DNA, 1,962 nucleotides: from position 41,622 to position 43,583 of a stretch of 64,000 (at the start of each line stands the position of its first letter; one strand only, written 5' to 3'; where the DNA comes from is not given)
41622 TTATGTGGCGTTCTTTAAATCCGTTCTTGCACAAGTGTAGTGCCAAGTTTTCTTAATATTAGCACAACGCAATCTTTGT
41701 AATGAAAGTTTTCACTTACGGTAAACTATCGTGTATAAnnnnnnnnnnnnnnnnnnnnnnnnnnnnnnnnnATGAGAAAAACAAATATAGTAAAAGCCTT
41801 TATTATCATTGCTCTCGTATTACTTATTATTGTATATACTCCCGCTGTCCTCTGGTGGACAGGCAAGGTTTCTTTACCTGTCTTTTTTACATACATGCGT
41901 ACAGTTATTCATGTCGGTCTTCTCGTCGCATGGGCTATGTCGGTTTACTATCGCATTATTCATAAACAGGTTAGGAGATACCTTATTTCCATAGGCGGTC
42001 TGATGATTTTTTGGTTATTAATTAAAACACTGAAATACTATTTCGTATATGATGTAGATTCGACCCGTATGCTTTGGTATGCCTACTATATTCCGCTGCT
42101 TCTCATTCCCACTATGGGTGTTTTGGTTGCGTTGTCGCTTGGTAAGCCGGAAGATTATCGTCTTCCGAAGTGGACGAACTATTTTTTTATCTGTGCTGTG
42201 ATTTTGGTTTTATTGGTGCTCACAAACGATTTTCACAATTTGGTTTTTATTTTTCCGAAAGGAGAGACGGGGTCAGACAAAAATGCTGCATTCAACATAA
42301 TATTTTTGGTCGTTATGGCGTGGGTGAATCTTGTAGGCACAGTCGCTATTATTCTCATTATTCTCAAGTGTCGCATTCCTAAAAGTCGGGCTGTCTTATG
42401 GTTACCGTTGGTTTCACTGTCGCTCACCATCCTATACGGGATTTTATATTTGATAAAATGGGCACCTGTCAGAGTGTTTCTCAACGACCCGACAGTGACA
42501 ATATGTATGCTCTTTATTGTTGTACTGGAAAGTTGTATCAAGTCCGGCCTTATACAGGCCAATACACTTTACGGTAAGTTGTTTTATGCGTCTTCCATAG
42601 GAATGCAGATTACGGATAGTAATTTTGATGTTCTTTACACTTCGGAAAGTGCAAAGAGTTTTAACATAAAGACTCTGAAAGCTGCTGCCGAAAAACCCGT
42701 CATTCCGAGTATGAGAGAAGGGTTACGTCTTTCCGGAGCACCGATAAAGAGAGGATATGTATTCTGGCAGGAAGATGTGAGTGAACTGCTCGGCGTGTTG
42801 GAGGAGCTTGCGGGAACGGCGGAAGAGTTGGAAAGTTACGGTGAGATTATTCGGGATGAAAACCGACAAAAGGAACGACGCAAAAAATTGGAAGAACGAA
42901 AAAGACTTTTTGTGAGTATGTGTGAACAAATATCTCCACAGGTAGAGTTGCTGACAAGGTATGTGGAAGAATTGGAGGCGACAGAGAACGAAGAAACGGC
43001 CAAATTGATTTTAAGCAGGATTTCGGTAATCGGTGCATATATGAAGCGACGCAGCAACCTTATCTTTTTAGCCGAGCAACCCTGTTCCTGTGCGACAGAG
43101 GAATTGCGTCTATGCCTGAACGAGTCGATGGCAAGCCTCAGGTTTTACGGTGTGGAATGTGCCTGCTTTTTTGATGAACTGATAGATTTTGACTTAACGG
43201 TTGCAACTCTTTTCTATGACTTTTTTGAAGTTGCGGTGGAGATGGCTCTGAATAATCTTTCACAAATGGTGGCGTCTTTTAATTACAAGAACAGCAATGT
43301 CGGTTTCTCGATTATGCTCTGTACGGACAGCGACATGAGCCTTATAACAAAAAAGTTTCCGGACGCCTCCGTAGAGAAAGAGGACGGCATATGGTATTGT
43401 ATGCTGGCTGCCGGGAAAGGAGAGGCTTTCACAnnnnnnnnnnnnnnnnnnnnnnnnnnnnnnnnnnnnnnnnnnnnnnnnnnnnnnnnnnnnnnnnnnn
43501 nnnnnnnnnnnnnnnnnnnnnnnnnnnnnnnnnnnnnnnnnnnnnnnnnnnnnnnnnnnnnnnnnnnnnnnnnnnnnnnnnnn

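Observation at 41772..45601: Four-gene signalling module: membrane pseudo-kinase, soluble HisKA_3 kinase, LuxR response regulator and Asp-to-Glu pseudo-receiver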

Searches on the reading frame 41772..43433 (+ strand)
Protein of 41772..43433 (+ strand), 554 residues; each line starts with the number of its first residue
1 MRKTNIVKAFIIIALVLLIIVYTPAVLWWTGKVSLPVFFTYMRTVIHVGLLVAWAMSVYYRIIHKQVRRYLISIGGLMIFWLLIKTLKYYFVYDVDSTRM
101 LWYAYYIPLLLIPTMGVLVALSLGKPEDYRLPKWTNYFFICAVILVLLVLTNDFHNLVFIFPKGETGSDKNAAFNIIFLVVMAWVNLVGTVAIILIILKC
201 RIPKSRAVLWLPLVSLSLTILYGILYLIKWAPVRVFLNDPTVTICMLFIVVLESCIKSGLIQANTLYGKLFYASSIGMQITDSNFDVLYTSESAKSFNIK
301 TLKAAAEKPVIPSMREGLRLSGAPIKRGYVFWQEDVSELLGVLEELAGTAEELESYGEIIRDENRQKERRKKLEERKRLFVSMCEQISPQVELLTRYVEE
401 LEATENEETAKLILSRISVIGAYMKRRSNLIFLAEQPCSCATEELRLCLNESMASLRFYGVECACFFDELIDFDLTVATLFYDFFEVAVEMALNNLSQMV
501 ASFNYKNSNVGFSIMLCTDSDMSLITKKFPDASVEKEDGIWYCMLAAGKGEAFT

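Call 3: search_protein_families(library=pfam, proteins=[window:41772-43433:+], max_evalue=1)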
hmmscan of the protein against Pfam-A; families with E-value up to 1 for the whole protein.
window:41772-43433:+ (554 aa): 3 families
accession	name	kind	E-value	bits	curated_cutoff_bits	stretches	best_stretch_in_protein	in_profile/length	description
PF16927.11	HisKA_7TM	-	4e-07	30.6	28.6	1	51-251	7-209/224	N-terminal 7TM region of histidine kinase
PF02970.22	TBCA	-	0.14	12.9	30.3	1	344-408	25-91/99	Tubulin binding cofactor A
PF00482.28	T2SSF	-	0.39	11.1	25.2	1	313-371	41-99/125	Type II secretion system (T2SS), protein F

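Call 4: search_protein_families(library=ncbifam, proteins=[window:41772-43433:+], max_evalue=1)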
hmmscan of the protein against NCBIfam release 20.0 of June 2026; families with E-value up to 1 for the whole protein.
window:41772-43433:+ (554 aa): 1 family
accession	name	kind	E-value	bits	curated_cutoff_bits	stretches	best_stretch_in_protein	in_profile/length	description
NF050032.1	Rv1733c_fam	subfamily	0.023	14.6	80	1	1-32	9-40/180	Rv1733c family protein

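Call 8: find_homologous_proteins(query=window:41772-43433:+)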
Query window:41772-43433:+ (554 aa): 1368 proteins with E <= 0.001 among 8000 candidates; the best 120 are listed.
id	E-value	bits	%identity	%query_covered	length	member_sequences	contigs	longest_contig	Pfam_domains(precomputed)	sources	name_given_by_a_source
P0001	0.0e+0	1226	100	100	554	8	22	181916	PF16927.12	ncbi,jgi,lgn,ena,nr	ncbi:MAG TPA: histidine kinase N-terminal 7TM domain-containing protein [Clostridia bacterium]|jgi:h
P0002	3.2e-206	704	58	97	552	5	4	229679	-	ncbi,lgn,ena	-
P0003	1.6e-176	606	51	99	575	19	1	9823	-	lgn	-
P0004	1.5e-157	544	49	99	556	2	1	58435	PF16927.12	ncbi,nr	ncbi:MAG: hypothetical protein GX241_06930 [Ruminococcaceae bacterium]|nr:hypothetical protein [Osci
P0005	4.4e-152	526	45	99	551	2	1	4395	PF16927.12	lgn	-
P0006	7.8e-151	522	46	100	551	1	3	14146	PF16927.12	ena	-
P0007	8.5e-151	521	47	99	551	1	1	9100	PF16927.12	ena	-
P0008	3.2e-146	506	47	92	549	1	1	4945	PF16927.12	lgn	-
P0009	4.2e-146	506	47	92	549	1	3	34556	PF16927.12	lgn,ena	-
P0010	7.1e-146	505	47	92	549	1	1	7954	PF16927.12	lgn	-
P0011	9.9e-146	505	47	92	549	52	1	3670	PF16927.12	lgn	-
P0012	1.5e-145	504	47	92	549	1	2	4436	PF16927.12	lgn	-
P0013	1.5e-145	504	47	92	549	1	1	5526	PF16927.12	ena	-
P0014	1.8e-145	504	47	92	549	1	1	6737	PF16927.12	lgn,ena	-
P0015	1.8e-145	504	47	92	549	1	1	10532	PF16927.12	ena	-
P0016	1.9e-145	504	47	92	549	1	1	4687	PF16927.12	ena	-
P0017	2.0e-145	504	47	92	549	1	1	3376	PF16927.12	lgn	-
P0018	2.2e-145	504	47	92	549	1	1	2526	PF16927.12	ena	-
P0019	2.3e-145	504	47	92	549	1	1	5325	PF16927.12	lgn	-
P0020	2.4e-145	503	47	92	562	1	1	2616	PF16927.12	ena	-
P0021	2.4e-145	503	47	92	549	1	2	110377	PF16927.12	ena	-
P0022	2.6e-145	503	47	92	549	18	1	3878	PF16927.12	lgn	-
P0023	2.7e-145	503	46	92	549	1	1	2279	PF16927.12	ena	-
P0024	2.9e-145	503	47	92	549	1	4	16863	PF16927.12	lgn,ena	-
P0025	3.3e-145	503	47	92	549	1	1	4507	PF16927.12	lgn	-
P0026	3.4e-145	503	47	92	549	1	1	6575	PF16927.12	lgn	-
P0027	3.5e-145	503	47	92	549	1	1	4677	PF16927.12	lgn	-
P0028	3.5e-145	503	47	92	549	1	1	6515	PF16927.12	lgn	-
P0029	3.7e-145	503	47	92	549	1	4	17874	PF16927.12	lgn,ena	-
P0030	3.8e-145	503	47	92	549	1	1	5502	PF16927.12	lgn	-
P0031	3.8e-145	503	47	92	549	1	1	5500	PF16927.12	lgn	-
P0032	3.9e-145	503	47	92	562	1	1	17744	PF16927.12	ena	-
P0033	4.0e-145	503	47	92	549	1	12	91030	PF16927.12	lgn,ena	-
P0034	4.2e-145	503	46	92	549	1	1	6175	PF16927.12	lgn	-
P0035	4.3e-145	503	47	92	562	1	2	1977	PF16927.12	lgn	-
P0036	4.3e-145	503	47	92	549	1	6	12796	PF16927.12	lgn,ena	-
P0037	4.5e-145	503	47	92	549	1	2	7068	PF16927.12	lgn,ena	-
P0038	4.8e-145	502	46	92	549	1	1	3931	PF16927.12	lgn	-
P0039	4.8e-145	502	47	92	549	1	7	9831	PF16927.12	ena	-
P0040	4.9e-145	502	46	92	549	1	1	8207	PF16927.12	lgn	-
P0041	5.0e-145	502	47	92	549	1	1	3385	PF16927.12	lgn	-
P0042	5.0e-145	502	46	92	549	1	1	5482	PF16927.12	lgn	-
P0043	5.0e-145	502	47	92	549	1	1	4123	PF16927.12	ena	-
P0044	5.0e-145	502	47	92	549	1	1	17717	PF16927.12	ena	-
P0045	5.1e-145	502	47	92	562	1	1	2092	PF16927.12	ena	-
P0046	5.1e-145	502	47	92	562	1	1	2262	PF16927.12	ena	-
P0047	5.3e-145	502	46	92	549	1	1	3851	PF16927.12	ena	-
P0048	5.4e-145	502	47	92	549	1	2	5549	PF16927.12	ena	-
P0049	5.9e-145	502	47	92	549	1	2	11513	PF16927.12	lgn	-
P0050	6.6e-145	502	46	92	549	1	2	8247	PF16927.12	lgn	-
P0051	6.7e-145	502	47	92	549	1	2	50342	PF16927.12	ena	-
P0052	6.7e-145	502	47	92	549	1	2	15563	PF16927.12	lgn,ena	-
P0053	7.0e-145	502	47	92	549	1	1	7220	PF16927.12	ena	-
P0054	7.3e-145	502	47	92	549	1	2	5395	PF16927.12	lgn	-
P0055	7.5e-145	502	46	92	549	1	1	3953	PF16927.12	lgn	-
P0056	7.5e-145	502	46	92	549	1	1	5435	PF16927.12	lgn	-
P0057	7.7e-145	502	47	92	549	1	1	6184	PF16927.12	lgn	-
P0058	8.0e-145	502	47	92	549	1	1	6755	PF16927.12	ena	-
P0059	9.0e-145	502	46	92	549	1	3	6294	PF16927.12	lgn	-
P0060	9.2e-145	502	47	92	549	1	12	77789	PF16927.12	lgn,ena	-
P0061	9.5e-145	501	46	92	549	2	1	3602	PF16927.12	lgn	-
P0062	9.6e-145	501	47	92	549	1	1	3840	PF16927.12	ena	-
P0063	9.8e-145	501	47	92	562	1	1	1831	PF16927.12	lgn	-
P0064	9.9e-145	501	46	92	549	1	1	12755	PF16927.12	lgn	-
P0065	9.9e-145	501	46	92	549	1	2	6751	PF16927.12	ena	-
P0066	1.0e-144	501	46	92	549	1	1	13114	PF16927.12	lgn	-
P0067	1.0e-144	501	46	92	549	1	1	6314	PF16927.12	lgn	-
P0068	1.1e-144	501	46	92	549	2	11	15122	PF16927.12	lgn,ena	-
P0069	1.1e-144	501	46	92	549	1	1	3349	PF16927.12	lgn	-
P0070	1.1e-144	501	47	92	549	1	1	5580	PF16927.12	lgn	-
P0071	1.1e-144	501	46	92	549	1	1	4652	PF16927.12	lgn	-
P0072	1.2e-144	501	46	92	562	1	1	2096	PF16927.12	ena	-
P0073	1.2e-144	501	46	92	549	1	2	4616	PF16927.12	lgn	-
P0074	1.3e-144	501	47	92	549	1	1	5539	PF16927.12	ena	-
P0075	1.3e-144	501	46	92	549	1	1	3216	PF16927.12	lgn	-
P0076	1.3e-144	501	46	92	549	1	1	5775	PF16927.12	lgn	-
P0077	1.4e-144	501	46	92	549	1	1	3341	PF16927.12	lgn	-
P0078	1.4e-144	501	46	92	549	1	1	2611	PF16927.12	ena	-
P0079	1.4e-144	501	46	92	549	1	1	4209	PF16927.12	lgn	-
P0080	1.4e-144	501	47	92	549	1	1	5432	PF16927.12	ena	-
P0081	1.5e-144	501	47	92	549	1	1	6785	PF16927.12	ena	-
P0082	1.5e-144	501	46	92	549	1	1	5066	PF16927.12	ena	-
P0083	1.5e-144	501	46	92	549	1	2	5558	PF16927.12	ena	-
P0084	1.5e-144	501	46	92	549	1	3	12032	PF16927.12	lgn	-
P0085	1.6e-144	501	46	92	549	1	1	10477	PF16927.12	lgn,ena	-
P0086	1.6e-144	501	46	92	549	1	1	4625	PF16927.12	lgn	-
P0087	1.6e-144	501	46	92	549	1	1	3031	PF16927.12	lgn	-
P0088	1.6e-144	501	46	92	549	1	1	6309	PF16927.12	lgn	-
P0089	1.6e-144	501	46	92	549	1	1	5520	PF16927.12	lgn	-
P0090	1.6e-144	501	46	92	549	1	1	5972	PF16927.12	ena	-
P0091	1.7e-144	501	46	92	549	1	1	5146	PF16927.12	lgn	-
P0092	1.7e-144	501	46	92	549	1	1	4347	PF16927.12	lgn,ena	-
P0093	1.7e-144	501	46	92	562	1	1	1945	PF16927.12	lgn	-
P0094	1.7e-144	501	46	92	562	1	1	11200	PF16927.12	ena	-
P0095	1.7e-144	501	46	92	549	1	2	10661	PF16927.12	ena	-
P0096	1.7e-144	501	46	92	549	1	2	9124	PF16927.12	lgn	-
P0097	1.7e-144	501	46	92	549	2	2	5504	PF16927.12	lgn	-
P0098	1.8e-144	501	46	92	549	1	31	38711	PF16927.12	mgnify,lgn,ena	mgnify:FL=1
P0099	1.8e-144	501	46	92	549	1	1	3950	PF16927.12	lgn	-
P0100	1.8e-144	501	46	92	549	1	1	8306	PF16927.12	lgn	-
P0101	1.8e-144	501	46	92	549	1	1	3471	PF16927.12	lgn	-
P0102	1.8e-144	501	46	92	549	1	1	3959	PF16927.12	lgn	-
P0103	1.8e-144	501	46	92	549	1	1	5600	PF16927.12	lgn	-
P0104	1.8e-144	501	46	92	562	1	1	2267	PF16927.12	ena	-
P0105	1.8e-144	501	46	92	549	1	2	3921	PF16927.12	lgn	-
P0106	1.8e-144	501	46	92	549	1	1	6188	PF16927.12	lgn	-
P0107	1.8e-144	501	46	92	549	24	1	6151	PF16927.12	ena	-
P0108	1.8e-144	501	46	92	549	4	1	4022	PF16927.12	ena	-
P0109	1.9e-144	501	46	92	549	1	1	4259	PF16927.12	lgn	-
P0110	1.9e-144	501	46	92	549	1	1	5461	PF16927.12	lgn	-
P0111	1.9e-144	500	46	92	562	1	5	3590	PF16927.12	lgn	-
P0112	1.9e-144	500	46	92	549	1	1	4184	PF16927.12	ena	-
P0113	1.9e-144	500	46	92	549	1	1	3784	PF16927.12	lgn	-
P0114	2.0e-144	500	46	92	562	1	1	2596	PF16927.12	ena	-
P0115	2.0e-144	500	46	92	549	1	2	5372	PF16927.12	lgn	-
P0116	2.1e-144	500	46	92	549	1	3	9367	PF16927.12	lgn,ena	-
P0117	2.1e-144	500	46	92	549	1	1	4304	PF16927.12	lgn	-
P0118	2.1e-144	500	46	92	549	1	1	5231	PF16927.12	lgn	-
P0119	2.1e-144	500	46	92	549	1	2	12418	PF16927.12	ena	-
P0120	2.2e-144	500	46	92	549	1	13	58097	PF16927.12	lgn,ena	-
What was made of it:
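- On Pfam HisKA_7TM (PF16927) membrane domain (G1): Most homologues carry the precomputed hit (call 8).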

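Call 9: find_encoding_contigs(protein=P0002, flank=8000, max_places=2)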
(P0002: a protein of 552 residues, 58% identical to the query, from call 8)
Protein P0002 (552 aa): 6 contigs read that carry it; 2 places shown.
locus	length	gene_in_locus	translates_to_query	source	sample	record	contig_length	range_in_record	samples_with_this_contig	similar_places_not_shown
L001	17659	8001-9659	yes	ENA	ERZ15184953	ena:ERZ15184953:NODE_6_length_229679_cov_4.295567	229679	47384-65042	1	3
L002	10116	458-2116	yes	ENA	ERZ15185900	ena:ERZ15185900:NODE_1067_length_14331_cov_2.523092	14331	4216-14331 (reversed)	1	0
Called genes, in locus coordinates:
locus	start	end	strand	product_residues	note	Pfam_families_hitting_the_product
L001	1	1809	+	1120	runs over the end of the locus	PF17757:UvrB_inter, PF02559:CarD_TRCF_RID, PF00270:DEAD, PF04851:ResIII, PF00271:Helicase_C, PF03461:TRCF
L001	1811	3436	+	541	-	PF01943:Polysacc_synt, PF01554:MatE, PF03023:MurJ, PF13440:Polysacc_synt_3 (weak), PF01554:MatE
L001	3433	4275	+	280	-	PF03819:MazG, PF12643:MazG-like (faint), PF01503:PRA-PH (weak), PF03819:MazG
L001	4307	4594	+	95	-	PF00216:Bac_DNA_binding, PF18291:HU-HIG, PF18175:HU-CCDC81_bac_2 (weak), PF18289:HU-CCDC81_euk_2 (faint)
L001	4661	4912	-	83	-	PF01541:GIY-YIG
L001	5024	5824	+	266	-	PF07934:OGG_N, PF00730:HhH-GPD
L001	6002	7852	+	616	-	PF00496:SBP_bac_5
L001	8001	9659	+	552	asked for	-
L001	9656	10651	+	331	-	-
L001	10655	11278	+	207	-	PF00072:Response_reg, PF00196:GerE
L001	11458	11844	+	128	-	-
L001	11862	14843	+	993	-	PF02368:Big_2 (faint), PF18998:Flg_new_2, PF09479:Flg_new, PF00395:SLH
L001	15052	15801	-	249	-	PF05857:TraX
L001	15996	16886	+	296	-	PF00781:DAGK_cat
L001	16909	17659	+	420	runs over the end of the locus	PF03802:CitX, PF01874:CitG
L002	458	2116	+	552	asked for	-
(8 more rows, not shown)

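Call 10: find_encoding_contigs(protein=P0004, flank=8000, max_places=2)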
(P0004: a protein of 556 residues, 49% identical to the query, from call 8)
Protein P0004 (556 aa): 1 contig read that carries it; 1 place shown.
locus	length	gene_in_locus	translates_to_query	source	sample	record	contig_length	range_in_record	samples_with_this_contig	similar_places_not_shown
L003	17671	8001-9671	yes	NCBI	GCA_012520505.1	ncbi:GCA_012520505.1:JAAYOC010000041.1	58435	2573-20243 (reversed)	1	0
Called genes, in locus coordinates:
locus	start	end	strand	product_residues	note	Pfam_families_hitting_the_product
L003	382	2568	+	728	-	PF23139:OB_YrrC, PF14520:HHH_5, PF14490:HHH_RecD2, PF13245:AAA_19, PF13401:AAA_22 (weak), PF13604:AAA_30, PF18335:SH3_13, PF13538:UvrD_C_2, +3 more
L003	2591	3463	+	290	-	PF00156:Pribosyltran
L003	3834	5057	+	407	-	-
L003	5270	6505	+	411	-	-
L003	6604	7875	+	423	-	-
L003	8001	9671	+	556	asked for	PF16927:HisKA_7TM (weak)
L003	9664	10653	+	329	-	-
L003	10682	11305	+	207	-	PF00072:Response_reg, PF13412:HTH_24 (faint), PF00196:GerE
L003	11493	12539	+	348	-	PF06723:MreB_Mbl, PF00022:Actin, PF25216:Volactin (weak), PF00012:HSP70, PF11104:PilM_2 (faint), PF14450:FtsA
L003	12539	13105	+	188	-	PF14277:DUF4364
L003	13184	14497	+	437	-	PF02885:Glycos_trans_3N, PF00591:Glycos_transf_3, PF07831:PYNP_C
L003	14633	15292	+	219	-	PF01791:DeoC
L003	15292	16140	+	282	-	PF01734:Patatin, PF19890:DUF6363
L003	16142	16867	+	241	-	PF01048:PNP_UDP_1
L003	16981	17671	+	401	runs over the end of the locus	PF01676:Metalloenzyme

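Call 11: find_encoding_contigs(protein=P0021, flank=8000, max_places=2)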
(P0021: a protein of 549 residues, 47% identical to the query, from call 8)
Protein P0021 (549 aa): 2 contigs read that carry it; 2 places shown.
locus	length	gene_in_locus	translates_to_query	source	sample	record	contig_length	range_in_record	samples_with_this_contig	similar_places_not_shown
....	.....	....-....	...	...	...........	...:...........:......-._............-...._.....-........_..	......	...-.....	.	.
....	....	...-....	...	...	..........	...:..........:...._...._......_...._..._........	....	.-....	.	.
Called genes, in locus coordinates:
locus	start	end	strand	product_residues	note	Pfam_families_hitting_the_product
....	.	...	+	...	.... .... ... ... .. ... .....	?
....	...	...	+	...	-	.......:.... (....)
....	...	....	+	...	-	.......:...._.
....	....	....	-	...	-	-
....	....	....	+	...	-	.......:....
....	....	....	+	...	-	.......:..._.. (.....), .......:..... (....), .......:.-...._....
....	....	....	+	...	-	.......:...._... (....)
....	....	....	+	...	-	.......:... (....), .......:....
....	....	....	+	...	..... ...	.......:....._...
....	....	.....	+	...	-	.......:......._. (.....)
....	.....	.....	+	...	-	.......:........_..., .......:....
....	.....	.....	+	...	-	-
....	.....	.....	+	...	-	-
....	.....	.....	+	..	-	-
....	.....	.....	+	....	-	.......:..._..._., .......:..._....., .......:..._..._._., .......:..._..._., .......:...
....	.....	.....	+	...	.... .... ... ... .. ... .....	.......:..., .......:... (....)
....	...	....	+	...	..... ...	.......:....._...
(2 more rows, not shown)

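Call 33: search_protein_representatives(protein=window:41772-43433:+)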
Query: 554 residues. Proteins with E-value up to 0.001 (for the whole library): 2626; up to 1e-10: 2024; up to 1e-30: 1112. The best 150 are listed.
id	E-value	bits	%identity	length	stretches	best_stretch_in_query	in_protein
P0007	2.7e-151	521.4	47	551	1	9-551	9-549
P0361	1.7e-137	475.8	99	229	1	1-229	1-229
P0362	2.2e-131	455.7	42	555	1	8-550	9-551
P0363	1.3e-122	426.8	40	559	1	9-552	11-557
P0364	1.4e-121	423.3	39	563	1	12-542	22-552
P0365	3.3e-118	412.2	38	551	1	12-550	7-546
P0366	1.3e-115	403.6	37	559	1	12-546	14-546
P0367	3.9e-114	398.7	40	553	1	14-548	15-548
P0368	4.0e-113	395.4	39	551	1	8-550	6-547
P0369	6.0e-113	394.8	38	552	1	12-548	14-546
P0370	1.2e-111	390.5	38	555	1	5-524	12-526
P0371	9.9e-111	387.5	38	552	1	3-545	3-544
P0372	5.2e-109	381.8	38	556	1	7-550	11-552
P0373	6.1e-108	378.3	40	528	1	37-546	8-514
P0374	1.1e-105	370.9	54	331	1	3-331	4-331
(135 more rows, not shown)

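Call 34: predict_structure(alignment_id=A3)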
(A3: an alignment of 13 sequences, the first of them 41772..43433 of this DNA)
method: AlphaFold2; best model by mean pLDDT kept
length: 554 residues; sequences in the alignment: 13
mean_pLDDT: 64.3   pTM: 0.37
mean pLDDT of the five models: 64.3, 62.8, 61.4, 58.2, 57.6
residues with pLDDT >= 90: 23; 70-90: 202; 50-70: 176; < 50: 153
segments of 3 or more residues with pLDDT < 50: 1-10, 21-43, 56-67, 85-102, 124-129, 152-175, 201-210, 229-242, 257-275, 349-353, 549-554
pLDDT, mean of each block of 10 residues (from residue 1): 40 54 44 46 51 50 48 56 49 45 52 63 50 66 64 44 41 49 65 62 43 54 51 43 53 49 36 56 84 77 83 70 78 70 53 54 71 78 80 84 81 78 82 73 86 83 79 80 90 88 77 90 87 88 77 41
secondary structure, 60 per line:
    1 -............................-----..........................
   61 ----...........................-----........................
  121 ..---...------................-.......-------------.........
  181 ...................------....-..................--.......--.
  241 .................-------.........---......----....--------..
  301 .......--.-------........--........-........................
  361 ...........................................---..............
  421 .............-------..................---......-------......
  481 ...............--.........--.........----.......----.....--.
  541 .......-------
elements in order: H2-29 H35-60 H65-91 H97-122 H135-150 H152-158 H172-199 H206-209 H211-228 H231-237 H240-257 H265-273 E277-282 E287-290 H299-307 E318-325 E328-335 H337-403 H407-433 H441-458 E462-467 H475-495 E498-506 E509-517 H522-528 E533-537 E540-547
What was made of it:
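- On Histidine kinase (G1): The AF2 C-terminal region has block pLDDT mostly 70-90 (call 34).
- Checked: The AF2 model of residues 276-548 (block pLDDT mostly 70-90) shows a PAS-like sheet, a helical hairpin and an alpha/beta domain (call 34).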
